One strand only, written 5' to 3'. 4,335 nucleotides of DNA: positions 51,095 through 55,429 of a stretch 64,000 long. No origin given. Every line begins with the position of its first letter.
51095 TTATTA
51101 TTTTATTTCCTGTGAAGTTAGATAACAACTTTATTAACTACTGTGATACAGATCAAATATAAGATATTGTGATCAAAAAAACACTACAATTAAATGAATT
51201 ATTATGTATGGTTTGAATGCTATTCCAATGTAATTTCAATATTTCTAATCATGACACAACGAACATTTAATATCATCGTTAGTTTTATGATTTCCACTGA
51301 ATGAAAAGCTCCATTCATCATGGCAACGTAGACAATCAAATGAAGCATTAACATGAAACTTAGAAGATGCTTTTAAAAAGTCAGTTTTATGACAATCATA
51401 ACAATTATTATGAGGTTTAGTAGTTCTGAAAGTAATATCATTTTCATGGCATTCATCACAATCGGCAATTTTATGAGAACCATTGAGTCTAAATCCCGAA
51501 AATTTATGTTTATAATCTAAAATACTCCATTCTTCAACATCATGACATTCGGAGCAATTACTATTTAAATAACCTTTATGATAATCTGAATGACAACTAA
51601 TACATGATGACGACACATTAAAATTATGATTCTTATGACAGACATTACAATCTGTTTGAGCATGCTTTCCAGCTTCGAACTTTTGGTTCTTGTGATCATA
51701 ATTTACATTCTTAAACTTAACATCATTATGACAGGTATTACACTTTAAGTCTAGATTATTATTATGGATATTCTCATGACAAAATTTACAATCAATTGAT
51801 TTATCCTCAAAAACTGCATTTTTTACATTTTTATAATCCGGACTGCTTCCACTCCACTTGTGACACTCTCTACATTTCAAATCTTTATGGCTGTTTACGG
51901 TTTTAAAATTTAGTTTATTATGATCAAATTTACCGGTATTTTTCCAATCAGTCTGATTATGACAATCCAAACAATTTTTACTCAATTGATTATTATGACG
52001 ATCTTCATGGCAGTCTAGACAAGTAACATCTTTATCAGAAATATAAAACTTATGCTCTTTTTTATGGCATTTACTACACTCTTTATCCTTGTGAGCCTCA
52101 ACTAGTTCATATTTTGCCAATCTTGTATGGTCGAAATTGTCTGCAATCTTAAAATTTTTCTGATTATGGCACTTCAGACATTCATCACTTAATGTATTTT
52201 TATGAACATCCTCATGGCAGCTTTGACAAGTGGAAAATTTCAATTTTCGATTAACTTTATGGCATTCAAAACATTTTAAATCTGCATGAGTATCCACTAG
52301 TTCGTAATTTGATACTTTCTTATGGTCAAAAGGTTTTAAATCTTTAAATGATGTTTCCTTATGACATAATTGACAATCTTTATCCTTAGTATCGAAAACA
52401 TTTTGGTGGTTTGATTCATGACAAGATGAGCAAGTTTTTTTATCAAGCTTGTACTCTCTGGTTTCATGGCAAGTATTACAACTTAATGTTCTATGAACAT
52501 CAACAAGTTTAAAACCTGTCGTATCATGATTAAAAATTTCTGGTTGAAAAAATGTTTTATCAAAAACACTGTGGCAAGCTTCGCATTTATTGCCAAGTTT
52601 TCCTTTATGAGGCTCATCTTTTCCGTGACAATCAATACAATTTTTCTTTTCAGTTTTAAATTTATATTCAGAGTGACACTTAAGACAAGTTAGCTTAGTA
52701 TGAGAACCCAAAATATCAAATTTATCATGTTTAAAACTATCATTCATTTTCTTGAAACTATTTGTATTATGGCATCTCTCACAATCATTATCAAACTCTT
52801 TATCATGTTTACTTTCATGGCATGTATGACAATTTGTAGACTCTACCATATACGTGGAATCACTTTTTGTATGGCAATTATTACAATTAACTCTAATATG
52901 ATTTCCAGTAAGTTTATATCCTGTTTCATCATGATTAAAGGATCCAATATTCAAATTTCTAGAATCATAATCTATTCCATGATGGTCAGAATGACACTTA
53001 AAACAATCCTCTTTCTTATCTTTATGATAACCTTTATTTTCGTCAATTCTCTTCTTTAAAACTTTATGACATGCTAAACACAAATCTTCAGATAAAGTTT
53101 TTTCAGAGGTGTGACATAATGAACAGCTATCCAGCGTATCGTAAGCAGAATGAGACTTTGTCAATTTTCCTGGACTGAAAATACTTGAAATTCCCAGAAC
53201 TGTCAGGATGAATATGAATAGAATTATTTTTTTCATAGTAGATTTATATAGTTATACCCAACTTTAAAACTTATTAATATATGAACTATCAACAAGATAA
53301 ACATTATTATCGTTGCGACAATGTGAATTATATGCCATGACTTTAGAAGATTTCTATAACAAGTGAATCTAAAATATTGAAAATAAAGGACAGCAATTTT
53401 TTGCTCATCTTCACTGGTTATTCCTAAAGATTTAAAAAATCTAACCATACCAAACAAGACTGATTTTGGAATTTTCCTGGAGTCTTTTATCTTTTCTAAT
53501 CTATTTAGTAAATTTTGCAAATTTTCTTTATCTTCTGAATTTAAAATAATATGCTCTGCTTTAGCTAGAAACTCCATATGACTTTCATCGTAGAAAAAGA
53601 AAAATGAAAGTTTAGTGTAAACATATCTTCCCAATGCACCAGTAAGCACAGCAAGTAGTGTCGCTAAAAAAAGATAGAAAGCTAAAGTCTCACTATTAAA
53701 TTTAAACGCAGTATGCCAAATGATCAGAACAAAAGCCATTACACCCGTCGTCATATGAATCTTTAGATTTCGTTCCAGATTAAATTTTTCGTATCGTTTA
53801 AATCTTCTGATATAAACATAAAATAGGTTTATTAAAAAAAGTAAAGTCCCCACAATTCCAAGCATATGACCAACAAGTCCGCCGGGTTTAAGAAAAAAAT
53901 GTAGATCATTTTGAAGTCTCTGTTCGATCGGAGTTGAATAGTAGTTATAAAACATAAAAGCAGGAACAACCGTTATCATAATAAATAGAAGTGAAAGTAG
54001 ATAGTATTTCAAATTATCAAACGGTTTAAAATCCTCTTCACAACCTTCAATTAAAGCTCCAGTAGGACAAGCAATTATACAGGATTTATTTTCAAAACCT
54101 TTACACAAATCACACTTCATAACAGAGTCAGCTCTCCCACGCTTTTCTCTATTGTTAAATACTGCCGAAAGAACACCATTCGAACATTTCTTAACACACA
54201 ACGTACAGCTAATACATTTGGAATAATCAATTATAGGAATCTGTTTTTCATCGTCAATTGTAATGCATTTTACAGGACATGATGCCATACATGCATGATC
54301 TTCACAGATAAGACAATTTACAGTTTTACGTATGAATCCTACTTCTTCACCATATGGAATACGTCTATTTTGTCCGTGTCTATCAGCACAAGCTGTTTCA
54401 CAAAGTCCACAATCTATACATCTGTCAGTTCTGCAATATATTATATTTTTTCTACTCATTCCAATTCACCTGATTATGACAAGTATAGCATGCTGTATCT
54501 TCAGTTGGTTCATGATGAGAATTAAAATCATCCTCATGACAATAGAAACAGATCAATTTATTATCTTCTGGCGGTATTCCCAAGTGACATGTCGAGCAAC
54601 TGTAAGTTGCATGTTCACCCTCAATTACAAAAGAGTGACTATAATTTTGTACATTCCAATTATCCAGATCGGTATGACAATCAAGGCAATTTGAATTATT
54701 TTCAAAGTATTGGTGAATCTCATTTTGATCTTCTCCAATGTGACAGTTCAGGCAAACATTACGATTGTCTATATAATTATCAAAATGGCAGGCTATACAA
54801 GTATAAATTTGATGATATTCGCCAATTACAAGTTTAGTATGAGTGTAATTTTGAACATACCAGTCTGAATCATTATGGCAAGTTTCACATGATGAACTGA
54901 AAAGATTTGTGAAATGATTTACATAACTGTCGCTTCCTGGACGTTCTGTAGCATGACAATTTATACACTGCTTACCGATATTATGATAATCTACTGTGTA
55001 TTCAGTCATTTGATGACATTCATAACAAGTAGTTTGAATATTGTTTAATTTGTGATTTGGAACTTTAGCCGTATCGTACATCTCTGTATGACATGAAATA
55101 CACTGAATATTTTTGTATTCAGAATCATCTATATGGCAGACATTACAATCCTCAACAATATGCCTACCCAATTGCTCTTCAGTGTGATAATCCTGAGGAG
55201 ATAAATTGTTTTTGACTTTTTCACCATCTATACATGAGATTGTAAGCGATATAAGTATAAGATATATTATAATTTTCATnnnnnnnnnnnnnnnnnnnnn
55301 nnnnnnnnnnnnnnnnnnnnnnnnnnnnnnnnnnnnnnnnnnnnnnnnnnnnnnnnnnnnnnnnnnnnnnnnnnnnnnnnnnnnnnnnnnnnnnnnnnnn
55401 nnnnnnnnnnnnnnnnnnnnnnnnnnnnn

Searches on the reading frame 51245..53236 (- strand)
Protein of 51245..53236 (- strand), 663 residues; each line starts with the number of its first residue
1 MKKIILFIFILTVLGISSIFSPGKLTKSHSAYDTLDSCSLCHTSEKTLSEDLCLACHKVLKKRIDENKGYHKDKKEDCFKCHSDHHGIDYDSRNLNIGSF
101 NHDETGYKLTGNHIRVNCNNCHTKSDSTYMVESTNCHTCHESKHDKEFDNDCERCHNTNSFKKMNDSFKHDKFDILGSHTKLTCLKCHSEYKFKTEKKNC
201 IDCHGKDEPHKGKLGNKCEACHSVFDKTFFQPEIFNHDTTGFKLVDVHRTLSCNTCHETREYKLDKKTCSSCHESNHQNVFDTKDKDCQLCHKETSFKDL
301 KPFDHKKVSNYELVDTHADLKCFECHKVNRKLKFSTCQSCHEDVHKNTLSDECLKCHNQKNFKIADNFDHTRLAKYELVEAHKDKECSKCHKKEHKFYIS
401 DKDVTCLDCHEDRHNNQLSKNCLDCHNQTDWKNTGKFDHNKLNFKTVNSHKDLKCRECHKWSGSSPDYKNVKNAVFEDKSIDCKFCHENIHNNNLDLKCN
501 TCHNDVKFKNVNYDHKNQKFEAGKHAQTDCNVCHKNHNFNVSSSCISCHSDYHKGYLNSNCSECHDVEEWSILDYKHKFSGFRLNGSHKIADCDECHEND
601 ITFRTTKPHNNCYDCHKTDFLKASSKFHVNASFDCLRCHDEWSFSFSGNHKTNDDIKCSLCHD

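Call 39: search_protein_families(library=pfam, proteins=[window:51245-53236:-], max_evalue=0.00001)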
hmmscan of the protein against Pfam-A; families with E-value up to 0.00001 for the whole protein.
window:51245-53236:- (663 aa): 4 families
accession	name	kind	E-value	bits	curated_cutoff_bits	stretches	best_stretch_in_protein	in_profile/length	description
PF14522.11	Cytochrome_C7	-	9.7e-33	112.3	24.8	0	345-411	8-67/67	Cytochrome c7 and related cytochrome c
PF14537.11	Cytochrom_c3_2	-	4.4e-23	82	25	0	267-342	7-79/79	Cytochrome c3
PF02085.21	Cytochrom_CIII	-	1.7e-12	48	22.9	0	28-86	24-86/101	Class III cytochrome C family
PF22113.1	Mtrc-MtrF_II-IV_dom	-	5.8e-06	26.4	30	0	31-125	77-166/176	Outer membrane cytochrome MtrC/MtrF-like, domains II/IV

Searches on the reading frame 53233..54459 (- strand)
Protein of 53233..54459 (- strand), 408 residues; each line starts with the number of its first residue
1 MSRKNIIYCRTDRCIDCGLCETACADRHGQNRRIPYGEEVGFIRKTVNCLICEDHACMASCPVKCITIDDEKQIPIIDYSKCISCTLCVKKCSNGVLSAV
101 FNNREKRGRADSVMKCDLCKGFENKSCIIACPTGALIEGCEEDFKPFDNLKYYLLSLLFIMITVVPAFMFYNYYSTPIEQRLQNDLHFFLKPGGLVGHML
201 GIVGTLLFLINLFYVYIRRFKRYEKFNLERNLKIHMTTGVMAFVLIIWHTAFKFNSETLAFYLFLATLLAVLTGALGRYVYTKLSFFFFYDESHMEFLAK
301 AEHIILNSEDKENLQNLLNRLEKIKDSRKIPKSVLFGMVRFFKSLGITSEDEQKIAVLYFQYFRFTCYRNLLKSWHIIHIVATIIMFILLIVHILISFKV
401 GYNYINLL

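Call 39: search_protein_families(library=pfam, proteins=[window:53233-54459:-], max_evalue=0.00001)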
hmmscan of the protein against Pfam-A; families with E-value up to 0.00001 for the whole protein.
window:53233-54459:- (408 aa): 5 families
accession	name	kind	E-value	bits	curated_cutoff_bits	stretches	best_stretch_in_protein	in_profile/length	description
PF12838.12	Fer4_7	-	6e-08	33.5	27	0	81-135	1-52/52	4Fe-4S dicluster domain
PF13187.11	Fer4_9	-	1.4e-07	31.9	27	0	81-135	1-51/52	4Fe-4S dicluster domain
PF14697.11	Fer4_21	-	3.6e-07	30.6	35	0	76-134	2-54/59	4Fe-4S dicluster domain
PF00037.32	Fer4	-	3.7e-06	26.9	21.1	0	75-97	1-23/24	4Fe-4S binding domain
PF12837.12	Fer4_6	-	6.5e-06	26.3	25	0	74-97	1-24/24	4Fe-4S binding domain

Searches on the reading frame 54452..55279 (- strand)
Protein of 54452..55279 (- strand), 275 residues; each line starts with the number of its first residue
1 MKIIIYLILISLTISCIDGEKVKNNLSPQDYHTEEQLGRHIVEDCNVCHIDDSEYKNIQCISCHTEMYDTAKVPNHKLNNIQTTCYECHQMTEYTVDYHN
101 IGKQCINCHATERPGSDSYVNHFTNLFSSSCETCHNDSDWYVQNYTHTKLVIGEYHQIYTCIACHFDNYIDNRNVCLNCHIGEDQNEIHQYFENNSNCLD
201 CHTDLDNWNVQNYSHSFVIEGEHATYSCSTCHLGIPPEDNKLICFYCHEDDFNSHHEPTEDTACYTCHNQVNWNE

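Call 39: search_protein_families(library=pfam, proteins=[window:54452-55279:-], max_evalue=0.00001)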
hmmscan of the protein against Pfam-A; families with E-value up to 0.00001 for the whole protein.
window:54452-55279:- (275 aa): 3 families
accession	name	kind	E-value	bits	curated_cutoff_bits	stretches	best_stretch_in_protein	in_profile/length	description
PF14537.11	Cytochrom_c3_2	-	1.6e-12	48.2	25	0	100-180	4-78/79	Cytochrome c3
PF14522.11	Cytochrome_C7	-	1.7e-11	44.2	24.8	0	126-180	9-66/67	Cytochrome c7 and related cytochrome c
PF02085.21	Cytochrom_CIII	-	3.9e-07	30.8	22.9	0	75-138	24-85/101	Class III cytochrome C family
